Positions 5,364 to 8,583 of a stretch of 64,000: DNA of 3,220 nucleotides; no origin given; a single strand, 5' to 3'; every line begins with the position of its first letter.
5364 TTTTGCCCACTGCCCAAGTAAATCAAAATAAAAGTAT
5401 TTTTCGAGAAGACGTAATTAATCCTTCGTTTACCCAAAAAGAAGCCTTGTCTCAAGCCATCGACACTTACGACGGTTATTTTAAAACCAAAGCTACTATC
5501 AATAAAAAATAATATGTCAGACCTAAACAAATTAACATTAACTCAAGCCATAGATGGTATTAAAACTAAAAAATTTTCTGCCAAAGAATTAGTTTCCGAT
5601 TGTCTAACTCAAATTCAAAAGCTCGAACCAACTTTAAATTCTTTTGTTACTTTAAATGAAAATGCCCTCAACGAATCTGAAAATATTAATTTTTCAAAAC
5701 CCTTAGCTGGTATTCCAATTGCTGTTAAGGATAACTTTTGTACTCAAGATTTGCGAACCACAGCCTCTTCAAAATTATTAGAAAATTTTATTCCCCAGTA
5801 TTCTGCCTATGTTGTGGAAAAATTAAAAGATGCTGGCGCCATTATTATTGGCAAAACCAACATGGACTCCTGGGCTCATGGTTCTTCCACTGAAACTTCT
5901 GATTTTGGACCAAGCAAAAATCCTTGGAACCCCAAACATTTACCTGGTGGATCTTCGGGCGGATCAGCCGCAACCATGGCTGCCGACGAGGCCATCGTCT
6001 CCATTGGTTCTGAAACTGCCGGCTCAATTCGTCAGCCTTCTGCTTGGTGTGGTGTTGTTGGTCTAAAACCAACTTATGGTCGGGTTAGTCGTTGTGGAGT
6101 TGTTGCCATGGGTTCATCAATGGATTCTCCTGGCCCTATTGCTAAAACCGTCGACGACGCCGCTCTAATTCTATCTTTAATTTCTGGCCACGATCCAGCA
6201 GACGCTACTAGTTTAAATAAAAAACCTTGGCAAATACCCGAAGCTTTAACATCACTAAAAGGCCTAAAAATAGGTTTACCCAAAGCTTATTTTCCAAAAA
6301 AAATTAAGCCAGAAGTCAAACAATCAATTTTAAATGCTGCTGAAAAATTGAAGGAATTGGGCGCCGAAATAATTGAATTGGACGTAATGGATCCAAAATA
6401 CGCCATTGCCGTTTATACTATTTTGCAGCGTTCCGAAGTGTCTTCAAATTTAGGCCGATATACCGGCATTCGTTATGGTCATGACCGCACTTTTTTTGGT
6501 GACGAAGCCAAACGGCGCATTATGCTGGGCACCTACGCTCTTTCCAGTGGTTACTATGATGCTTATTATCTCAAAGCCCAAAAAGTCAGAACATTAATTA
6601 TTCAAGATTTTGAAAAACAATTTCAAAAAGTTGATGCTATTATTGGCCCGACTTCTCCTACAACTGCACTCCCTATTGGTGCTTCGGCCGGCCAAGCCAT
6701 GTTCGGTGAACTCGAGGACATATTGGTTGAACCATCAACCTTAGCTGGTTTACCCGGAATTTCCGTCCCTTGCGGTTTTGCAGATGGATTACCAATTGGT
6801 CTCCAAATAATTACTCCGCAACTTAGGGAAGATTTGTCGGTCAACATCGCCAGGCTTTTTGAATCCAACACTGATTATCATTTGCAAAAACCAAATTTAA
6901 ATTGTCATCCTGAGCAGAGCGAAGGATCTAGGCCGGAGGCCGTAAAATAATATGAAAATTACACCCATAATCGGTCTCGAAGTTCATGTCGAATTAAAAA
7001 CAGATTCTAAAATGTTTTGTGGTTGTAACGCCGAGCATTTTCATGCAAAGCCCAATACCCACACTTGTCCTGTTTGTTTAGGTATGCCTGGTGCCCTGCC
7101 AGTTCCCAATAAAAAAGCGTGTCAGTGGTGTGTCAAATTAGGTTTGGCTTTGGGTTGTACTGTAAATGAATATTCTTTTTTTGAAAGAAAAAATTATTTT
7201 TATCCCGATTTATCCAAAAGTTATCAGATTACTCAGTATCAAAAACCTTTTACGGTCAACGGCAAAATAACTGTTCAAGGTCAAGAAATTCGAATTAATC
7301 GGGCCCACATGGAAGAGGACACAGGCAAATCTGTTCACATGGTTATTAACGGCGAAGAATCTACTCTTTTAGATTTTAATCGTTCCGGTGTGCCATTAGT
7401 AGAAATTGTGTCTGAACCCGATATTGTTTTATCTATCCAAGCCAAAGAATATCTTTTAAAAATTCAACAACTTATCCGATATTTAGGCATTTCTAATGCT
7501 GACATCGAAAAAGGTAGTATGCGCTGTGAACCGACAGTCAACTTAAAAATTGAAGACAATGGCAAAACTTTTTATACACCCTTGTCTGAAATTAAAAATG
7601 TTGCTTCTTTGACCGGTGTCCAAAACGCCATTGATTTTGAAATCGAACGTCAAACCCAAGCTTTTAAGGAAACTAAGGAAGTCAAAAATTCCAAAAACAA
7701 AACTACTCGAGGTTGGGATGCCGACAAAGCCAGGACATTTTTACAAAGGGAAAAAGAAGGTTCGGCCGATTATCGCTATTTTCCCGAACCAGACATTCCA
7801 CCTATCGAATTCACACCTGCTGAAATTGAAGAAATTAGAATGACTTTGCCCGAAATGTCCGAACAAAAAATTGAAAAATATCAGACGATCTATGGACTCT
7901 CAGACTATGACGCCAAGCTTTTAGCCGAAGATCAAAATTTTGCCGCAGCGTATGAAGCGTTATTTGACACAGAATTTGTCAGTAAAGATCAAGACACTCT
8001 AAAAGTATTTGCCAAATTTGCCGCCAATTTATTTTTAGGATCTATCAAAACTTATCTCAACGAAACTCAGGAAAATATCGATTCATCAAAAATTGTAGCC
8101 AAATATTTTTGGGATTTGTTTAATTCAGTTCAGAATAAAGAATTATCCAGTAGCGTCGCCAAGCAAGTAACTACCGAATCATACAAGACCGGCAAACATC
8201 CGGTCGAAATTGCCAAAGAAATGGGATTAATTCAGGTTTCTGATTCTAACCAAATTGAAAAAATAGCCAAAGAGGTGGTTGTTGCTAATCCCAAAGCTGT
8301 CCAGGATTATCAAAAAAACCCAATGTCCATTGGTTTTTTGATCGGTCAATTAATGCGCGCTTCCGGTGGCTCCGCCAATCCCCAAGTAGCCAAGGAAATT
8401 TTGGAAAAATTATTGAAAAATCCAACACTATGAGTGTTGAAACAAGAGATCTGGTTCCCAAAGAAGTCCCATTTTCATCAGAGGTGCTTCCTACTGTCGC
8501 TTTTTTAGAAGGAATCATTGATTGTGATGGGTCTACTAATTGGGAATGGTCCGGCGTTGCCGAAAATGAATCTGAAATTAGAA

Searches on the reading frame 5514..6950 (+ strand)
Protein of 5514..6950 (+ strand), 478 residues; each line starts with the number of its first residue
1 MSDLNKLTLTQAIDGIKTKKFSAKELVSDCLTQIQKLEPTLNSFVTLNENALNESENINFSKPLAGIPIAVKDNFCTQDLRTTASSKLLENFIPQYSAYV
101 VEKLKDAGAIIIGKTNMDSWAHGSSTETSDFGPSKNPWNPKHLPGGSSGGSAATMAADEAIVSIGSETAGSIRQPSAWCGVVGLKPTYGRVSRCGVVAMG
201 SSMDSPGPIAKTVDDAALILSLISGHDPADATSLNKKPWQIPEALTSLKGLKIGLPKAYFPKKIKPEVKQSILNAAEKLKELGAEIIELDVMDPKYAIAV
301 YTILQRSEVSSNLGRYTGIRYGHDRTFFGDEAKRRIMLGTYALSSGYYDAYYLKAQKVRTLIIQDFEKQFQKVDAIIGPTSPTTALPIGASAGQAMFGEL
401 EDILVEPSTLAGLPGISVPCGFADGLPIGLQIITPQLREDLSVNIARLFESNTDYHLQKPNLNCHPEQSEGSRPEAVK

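Call 23: search_protein_families(library=pfam, proteins=[window:5514-6950:+], max_evalue=0.0001)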
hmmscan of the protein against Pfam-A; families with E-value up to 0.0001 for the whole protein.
window:5514-6950:+ (478 aa): 1 family
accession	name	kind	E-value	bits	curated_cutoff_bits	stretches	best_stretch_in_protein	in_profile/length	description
PF01425.27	Amidase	-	4e-130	435.3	27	1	25-440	1-442/445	Amidase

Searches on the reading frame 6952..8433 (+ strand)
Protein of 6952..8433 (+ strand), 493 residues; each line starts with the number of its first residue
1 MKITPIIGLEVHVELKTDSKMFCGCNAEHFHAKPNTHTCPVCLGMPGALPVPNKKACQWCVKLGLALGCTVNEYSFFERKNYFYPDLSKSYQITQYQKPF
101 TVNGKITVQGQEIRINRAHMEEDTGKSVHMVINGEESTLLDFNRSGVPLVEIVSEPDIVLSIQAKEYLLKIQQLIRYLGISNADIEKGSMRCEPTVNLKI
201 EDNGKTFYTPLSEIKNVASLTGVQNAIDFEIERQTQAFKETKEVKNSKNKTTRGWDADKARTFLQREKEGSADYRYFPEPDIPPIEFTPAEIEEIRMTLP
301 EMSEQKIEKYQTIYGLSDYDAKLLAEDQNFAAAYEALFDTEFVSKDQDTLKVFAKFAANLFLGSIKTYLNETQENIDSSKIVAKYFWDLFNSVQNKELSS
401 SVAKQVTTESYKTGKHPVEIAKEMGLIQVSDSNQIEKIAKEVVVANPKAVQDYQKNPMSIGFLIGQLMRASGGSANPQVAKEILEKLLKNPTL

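Call 23: search_protein_families(library=pfam, proteins=[window:6952-8433:+], max_evalue=0.0001)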
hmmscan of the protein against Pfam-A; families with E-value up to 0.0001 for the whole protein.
window:6952-8433:+ (493 aa): 2 families
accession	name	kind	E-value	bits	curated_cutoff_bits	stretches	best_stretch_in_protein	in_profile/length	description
PF02934.20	GatB_N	-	1.4e-102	343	23.4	1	6-292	2-276/277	GatB/GatE catalytic domain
PF02637.23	GatB_Yqey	-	2.5e-33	115.5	27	1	354-488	13-148/148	GatB domain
